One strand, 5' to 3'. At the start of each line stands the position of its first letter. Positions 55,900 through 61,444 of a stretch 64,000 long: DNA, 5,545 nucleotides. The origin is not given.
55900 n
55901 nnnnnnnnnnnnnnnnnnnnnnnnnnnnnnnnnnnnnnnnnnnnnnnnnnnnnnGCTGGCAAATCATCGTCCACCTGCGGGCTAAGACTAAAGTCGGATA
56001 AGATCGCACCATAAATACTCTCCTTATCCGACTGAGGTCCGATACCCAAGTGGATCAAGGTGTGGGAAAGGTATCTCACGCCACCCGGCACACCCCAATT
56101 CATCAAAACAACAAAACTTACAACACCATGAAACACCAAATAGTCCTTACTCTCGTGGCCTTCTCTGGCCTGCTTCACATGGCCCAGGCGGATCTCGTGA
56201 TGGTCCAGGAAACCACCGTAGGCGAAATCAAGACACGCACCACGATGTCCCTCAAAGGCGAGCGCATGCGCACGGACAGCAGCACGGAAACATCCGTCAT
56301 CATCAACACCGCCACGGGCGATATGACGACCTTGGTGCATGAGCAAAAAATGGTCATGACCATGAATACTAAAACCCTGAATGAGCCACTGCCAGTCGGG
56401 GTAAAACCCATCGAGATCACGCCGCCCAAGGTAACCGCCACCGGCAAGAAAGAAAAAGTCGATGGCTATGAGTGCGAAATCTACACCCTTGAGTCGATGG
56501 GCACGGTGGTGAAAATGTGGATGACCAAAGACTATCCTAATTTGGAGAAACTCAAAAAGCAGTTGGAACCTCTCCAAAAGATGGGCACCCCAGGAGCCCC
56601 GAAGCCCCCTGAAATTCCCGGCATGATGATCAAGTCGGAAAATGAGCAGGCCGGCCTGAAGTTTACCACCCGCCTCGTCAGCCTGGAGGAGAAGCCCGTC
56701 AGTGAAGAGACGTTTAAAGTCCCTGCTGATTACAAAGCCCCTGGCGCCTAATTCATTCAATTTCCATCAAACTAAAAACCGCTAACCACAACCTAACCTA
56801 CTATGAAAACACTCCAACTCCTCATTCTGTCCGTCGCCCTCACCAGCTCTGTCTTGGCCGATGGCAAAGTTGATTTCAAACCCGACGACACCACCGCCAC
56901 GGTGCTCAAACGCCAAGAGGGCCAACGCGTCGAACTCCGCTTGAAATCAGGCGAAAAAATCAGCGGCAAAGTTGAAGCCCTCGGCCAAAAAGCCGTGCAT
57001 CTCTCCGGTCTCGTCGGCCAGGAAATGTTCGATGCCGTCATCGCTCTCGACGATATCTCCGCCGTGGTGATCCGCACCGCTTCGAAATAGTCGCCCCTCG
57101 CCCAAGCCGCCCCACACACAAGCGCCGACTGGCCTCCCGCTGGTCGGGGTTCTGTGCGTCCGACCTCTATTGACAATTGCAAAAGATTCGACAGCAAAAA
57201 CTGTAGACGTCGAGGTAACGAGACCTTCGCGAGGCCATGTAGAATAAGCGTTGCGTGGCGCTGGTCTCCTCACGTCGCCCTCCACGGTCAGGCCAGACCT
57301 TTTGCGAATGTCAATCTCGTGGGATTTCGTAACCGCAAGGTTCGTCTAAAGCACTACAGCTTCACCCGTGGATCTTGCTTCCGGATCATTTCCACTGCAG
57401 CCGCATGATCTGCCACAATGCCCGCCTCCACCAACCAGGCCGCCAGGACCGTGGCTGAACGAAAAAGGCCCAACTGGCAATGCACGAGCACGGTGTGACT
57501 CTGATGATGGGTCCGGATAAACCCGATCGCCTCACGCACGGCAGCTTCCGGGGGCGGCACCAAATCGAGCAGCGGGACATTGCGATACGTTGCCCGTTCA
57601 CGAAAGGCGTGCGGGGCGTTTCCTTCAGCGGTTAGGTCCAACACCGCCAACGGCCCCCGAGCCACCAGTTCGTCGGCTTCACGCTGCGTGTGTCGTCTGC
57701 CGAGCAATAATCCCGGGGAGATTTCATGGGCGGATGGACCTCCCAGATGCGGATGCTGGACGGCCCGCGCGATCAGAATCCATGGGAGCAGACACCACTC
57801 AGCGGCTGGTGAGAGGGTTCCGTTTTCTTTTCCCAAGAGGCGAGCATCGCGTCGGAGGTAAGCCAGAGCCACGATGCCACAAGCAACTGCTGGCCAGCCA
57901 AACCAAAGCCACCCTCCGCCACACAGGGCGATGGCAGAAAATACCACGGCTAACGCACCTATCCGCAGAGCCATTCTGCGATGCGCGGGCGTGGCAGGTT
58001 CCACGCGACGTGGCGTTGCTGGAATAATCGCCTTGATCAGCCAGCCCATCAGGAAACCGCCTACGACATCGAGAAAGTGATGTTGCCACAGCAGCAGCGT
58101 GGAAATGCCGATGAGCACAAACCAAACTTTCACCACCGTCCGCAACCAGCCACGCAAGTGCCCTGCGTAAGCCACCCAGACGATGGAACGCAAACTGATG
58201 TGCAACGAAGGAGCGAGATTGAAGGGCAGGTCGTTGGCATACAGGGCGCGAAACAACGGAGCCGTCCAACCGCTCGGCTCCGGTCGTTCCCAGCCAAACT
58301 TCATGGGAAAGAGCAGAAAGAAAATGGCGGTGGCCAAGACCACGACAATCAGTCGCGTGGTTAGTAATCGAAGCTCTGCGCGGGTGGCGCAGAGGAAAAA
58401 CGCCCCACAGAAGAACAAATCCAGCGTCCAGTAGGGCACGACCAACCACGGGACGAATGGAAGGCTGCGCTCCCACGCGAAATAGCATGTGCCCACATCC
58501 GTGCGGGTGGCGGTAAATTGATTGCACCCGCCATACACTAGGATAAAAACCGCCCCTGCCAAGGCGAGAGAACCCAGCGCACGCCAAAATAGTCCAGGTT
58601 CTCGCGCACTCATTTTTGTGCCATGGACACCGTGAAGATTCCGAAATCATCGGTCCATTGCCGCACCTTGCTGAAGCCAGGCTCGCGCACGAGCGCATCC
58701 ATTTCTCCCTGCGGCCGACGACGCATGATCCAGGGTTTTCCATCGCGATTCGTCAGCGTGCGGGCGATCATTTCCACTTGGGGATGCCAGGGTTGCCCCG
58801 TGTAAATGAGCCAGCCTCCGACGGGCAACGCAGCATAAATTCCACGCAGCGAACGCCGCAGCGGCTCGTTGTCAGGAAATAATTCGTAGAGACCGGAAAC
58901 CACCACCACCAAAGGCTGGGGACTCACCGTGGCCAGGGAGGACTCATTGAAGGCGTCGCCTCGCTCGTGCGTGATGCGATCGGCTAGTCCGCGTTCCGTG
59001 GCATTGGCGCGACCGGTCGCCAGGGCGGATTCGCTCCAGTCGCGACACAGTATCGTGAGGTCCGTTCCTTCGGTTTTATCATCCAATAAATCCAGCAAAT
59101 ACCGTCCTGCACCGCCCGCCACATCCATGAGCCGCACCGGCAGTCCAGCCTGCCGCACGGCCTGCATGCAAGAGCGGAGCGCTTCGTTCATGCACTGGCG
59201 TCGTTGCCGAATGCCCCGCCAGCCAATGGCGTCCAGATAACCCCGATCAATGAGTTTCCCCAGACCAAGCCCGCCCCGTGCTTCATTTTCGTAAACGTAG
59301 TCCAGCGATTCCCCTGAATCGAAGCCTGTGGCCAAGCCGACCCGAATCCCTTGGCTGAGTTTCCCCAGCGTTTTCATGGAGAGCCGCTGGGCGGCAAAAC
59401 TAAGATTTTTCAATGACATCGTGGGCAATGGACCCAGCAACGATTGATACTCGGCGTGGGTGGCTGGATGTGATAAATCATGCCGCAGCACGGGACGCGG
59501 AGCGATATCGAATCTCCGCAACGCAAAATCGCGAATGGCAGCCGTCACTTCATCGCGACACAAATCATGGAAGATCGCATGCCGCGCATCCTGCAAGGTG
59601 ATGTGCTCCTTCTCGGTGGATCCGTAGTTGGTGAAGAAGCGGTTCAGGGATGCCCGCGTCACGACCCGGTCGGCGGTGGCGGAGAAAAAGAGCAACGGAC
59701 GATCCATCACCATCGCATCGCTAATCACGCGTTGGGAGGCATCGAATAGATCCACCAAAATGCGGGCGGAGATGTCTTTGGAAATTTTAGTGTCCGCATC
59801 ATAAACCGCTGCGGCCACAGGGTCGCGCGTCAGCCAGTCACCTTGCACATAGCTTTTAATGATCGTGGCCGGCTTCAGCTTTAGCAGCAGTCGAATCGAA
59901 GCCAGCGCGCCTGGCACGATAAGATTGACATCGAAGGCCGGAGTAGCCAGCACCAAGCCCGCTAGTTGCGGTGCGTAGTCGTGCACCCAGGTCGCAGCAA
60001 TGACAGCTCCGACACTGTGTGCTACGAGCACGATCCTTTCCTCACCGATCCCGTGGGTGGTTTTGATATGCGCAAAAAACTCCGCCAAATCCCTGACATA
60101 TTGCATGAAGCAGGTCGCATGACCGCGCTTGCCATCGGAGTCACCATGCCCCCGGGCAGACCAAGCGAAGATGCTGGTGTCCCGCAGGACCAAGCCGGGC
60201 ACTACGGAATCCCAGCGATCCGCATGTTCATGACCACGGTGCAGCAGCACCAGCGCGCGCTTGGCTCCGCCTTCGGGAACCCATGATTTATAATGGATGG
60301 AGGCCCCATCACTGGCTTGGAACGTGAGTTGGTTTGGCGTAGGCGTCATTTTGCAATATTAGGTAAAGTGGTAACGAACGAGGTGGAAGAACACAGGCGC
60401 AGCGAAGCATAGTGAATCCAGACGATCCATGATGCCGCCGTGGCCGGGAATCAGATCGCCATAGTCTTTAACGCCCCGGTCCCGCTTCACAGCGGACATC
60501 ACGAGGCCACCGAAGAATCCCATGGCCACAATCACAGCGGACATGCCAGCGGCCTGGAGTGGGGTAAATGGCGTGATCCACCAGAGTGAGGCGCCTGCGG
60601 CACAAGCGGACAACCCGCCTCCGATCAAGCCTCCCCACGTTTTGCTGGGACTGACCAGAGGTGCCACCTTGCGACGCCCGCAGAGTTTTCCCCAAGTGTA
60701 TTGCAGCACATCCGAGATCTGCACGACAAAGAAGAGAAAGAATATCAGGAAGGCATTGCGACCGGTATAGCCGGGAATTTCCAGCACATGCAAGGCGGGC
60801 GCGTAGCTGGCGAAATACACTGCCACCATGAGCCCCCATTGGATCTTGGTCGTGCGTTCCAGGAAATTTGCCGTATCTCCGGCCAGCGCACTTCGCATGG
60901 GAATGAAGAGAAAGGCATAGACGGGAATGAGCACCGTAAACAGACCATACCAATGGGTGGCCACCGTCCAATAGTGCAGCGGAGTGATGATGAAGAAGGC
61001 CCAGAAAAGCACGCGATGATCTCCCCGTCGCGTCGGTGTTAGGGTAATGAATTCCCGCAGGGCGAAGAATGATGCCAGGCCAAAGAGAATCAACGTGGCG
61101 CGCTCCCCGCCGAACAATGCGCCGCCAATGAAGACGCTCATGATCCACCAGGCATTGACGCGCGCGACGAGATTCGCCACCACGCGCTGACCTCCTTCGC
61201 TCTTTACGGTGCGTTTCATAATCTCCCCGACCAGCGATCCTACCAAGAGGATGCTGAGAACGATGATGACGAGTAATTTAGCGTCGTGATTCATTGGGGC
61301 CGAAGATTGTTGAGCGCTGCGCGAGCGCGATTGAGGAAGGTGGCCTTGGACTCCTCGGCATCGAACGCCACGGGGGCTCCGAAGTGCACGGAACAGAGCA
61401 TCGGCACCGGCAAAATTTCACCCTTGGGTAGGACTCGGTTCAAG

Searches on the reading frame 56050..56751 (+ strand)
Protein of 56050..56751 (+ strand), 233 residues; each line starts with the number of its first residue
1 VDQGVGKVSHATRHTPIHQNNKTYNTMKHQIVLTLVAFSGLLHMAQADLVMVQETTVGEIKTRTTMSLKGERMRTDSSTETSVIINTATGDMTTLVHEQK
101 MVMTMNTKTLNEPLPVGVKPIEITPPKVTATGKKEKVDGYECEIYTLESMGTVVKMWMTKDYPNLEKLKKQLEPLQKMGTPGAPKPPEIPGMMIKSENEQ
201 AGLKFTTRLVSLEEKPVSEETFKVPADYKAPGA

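Call 8: search_protein_families(library=pfam, proteins=[window:56050-56751:+], max_evalue=0.01)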
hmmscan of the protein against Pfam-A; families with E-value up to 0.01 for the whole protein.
window:56050-56751:+ (233 aa): 1 family
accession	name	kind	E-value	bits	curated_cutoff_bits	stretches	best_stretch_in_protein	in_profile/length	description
PF14371.13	DUF4412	-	5.7e-21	75.6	21.6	1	51-228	5-191/191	Domain of unknown function (DUF4412)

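Call 69: find_homologous_proteins(query=window:56128-56751:+, max_evalue=1e-20)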
Query window:56128-56751:+ (207 aa): 115 proteins with E <= 1e-20 among 217 candidates.
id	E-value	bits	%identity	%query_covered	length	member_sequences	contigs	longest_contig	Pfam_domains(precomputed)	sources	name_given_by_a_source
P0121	6.0e-128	442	100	100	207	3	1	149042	PF14371.13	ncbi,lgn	-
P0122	2.3e-113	394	86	100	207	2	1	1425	PF14371.13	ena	-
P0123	2.0e-105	368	83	99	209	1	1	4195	PF14371.13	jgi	jgi:hypothetical protein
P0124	2.3e-104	365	79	100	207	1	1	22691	PF14371.13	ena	-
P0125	3.4e-97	342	76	100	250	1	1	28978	PF14371.13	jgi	jgi:hypothetical protein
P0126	8.1e-92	324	74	100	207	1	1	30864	PF14371.13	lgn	-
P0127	6.8e-71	256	61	98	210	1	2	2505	PF14371.13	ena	-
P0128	1.0e-69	252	64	91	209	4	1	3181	PF14371.13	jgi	jgi:hypothetical protein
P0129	3.1e-67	244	56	98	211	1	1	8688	PF14371.13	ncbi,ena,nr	ncbi:MAG: DUF4412 domain-containing protein [Verrucomicrobia bacterium]|nr:DUF4412 domain-containing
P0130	1.0e-66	242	56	99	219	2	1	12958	PF14371.13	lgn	-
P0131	5.5e-66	240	57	97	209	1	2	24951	PF14371.13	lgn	-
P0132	7.8e-65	236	58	98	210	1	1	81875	PF14371.13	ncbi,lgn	-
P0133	1.9e-64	235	53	98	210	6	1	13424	PF14371.13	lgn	-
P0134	3.9e-64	234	54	100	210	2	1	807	PF14371.13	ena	-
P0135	5.0e-64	233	58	100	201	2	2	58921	PF14371.13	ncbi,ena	-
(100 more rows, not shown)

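Call 70: find_encoding_contigs(protein=P0121, flank=10000, max_places=2)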
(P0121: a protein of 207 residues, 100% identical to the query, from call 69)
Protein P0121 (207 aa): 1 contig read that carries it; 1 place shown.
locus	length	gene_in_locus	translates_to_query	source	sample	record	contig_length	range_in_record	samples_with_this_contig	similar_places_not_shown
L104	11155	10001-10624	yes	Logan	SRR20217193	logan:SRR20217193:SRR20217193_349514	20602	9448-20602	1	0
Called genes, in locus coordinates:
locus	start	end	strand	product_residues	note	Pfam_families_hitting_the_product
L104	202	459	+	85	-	-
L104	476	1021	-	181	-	-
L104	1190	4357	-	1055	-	PF24814:WD40_Prp19 (faint), PF24817:WD40_WDHD1_1st (faint), PF12894:ANAPC4_WD40 (faint), PF25174:Beta-prop_THOC3, PF23381:Beta-prop_IFT122_1st, PF25173:Beta-prop_WDR3_1st (weak), PF00512:HisKA, PF02518:HATPase_c, +6 more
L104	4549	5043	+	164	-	PF09685:MamF_MmsF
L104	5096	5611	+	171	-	-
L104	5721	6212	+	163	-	-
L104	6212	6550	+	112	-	-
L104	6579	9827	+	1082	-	PF25173:Beta-prop_WDR3_1st, PF25174:Beta-prop_THOC3, PF25175:Beta-prop_WDR5, PF23381:Beta-prop_IFT122_1st, PF24807:WD40_CDC20-Fz (weak), PF24814:WD40_Prp19 (weak), PF00512:HisKA, PF02518:HATPase_c, +5 more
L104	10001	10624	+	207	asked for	PF14371:DUF4412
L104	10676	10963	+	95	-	-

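Call 71: find_encoding_contigs(protein=P0126, flank=10000, max_places=1)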
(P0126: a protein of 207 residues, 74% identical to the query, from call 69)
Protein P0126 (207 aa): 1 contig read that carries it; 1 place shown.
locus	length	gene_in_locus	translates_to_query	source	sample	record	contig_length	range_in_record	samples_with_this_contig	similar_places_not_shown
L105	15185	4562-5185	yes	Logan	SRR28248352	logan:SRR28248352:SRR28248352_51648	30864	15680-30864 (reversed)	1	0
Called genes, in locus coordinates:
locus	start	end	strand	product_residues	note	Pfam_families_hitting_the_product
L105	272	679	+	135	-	PF09685:MamF_MmsF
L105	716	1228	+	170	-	-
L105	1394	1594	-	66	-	-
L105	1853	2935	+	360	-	-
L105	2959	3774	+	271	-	PF01839:FG-GAP (faint)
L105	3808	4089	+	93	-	-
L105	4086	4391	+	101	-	-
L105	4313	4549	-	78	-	-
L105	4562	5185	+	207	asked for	PF14371:DUF4412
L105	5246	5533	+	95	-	-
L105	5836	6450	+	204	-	-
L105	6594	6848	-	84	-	-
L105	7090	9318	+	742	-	PF00512:HisKA, PF02518:HATPase_c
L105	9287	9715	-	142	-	PF00042:Globin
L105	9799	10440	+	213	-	PF00072:Response_reg, PF00196:GerE, PF08281:Sigma70_r4_2 (weak)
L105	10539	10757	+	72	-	-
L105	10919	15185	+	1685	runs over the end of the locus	PF12951:PATR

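Call 72: find_encoding_contigs(protein=P0132, flank=10000, max_places=1)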
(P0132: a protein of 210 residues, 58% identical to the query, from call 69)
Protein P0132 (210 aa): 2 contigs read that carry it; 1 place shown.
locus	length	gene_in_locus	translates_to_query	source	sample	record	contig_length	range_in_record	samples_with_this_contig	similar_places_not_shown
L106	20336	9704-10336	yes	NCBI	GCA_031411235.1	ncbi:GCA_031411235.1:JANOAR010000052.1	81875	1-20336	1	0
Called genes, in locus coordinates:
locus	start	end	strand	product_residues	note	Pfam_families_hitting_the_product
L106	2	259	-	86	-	?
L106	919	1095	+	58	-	-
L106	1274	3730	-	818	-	PF21305:type_II_gspD_N0, PF03958:Secretin_N, PF00263:Secretin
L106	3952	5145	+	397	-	-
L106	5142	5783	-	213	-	PF01476:LysM, PF05257:CHAP (weak)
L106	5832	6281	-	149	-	PF02082:Rrf2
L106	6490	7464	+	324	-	-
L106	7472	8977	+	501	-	PF13531:SBP_bac_11, PF01547:SBP_bac_1 (faint), PF12974:Phosphonate-bd (faint), PF12727:PBP_like (weak), PF13531:SBP_bac_11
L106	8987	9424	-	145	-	-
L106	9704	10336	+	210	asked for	PF14371:DUF4412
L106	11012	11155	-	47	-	-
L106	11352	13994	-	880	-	PF14312:FG-GAP_2 (weak), PF24251:DUF7453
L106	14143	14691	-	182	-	-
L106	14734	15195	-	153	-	-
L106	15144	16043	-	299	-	-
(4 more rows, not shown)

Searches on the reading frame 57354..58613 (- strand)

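Call 8: search_protein_families(library=pfam, proteins=[window:57354-58613:-], max_evalue=0.01)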
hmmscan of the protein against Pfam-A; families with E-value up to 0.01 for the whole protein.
window:57354-58613:- (419 aa): 6 families
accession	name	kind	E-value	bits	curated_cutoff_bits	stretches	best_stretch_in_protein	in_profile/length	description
PF00782.25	DSPc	-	5.9e-09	36.3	33.5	1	324-414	22-114/133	Dual specificity phosphatase, catalytic domain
PF22785.1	Tc-R-P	-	1.1e-07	32.8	27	1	314-398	17-105/106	Polymorphic toxin system, DSP-PTPase phosphatase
PF22784.1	PTP-SAK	-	1.1e-06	29.1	27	1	306-405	17-120/153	Swiss Army Knife protein, DSP-PTPase phosphatase domain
PF01569.27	PAP2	-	1.9e-06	28.1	27.2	1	90-198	6-122/130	PAP2 superfamily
PF22741.1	PTP-NADK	-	0.0015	18.4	27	1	345-412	81-149/163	DSP-PTPase phosphatase fused to NAD+ Kinase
PF14378.12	PAP2_3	-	0.0085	16.4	27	0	71-193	49-187/190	PAP2 superfamily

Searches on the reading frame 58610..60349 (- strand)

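Call 8: search_protein_families(library=pfam, proteins=[window:58610-60349:-], max_evalue=0.01)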
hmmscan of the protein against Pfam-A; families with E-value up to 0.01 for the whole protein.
window:58610-60349:- (579 aa): 6 families
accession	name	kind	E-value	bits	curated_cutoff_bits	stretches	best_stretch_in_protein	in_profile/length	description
PF12147.14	Methyltransf_20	-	3.9e-116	388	21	1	272-579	1-309/309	Putative methyltransferase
PF12146.15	Hydrolase_4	-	4.6e-53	180.4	27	1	29-262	3-237/239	Serine aminopeptidase, S33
PF12697.13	Abhydrolase_6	-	5e-11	44.1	26.3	1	33-268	1-214/217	Alpha/beta hydrolase family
PF00561.26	Abhydrolase_1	-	7.8e-10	39.3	25.8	1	32-142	2-110/245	alpha/beta hydrolase fold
PF06821.19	Ser_hydrolase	-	0.0024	18.3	22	1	89-138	40-91/172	Serine hydrolase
PF10128.15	OpcA_G6PD_assem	-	0.0077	16.7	27.9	0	34-64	46-76/118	Glucose-6-phosphate dehydrogenase subunit N-terminal domain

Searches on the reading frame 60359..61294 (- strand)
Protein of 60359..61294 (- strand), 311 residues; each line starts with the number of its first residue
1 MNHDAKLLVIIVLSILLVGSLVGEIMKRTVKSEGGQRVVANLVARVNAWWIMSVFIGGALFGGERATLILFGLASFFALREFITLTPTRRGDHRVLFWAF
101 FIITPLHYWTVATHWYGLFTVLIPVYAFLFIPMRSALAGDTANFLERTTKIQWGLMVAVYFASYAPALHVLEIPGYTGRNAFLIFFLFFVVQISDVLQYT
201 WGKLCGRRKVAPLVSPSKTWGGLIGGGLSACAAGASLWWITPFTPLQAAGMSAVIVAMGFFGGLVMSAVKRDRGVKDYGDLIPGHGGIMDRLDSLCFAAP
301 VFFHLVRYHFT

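Call 8: search_protein_families(library=pfam, proteins=[window:60359-61294:-], max_evalue=0.01)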
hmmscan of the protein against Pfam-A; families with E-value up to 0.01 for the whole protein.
window:60359-61294:- (311 aa): 1 family
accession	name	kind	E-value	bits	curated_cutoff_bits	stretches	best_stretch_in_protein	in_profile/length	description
PF01148.25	CTP_transf_1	-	2.7e-64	218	24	1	44-308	2-263/264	Cytidylyltransferase family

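Call 66: find_encoding_contigs(protein=window:60359-61294:-, flank=10000, max_places=3)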
Protein window:60359-61294:- (311 aa): 1 contig read that carries it; 1 place shown.
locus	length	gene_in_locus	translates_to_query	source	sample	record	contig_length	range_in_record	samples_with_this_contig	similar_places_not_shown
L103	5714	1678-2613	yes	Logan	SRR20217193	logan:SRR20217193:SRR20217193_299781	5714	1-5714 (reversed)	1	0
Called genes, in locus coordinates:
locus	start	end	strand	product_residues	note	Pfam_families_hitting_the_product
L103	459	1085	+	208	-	-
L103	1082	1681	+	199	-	PF01553:Acyltransferase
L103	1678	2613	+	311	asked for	PF01148:CTP_transf_1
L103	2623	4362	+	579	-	PF00561:Abhydrolase_1, PF12146:Hydrolase_4, PF12697:Abhydrolase_6, PF12147:Methyltransf_20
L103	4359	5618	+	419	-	PF01569:PAP2 (weak), PF22784:PTP-SAK (weak), PF00782:DSPc, PF22785:Tc-R-P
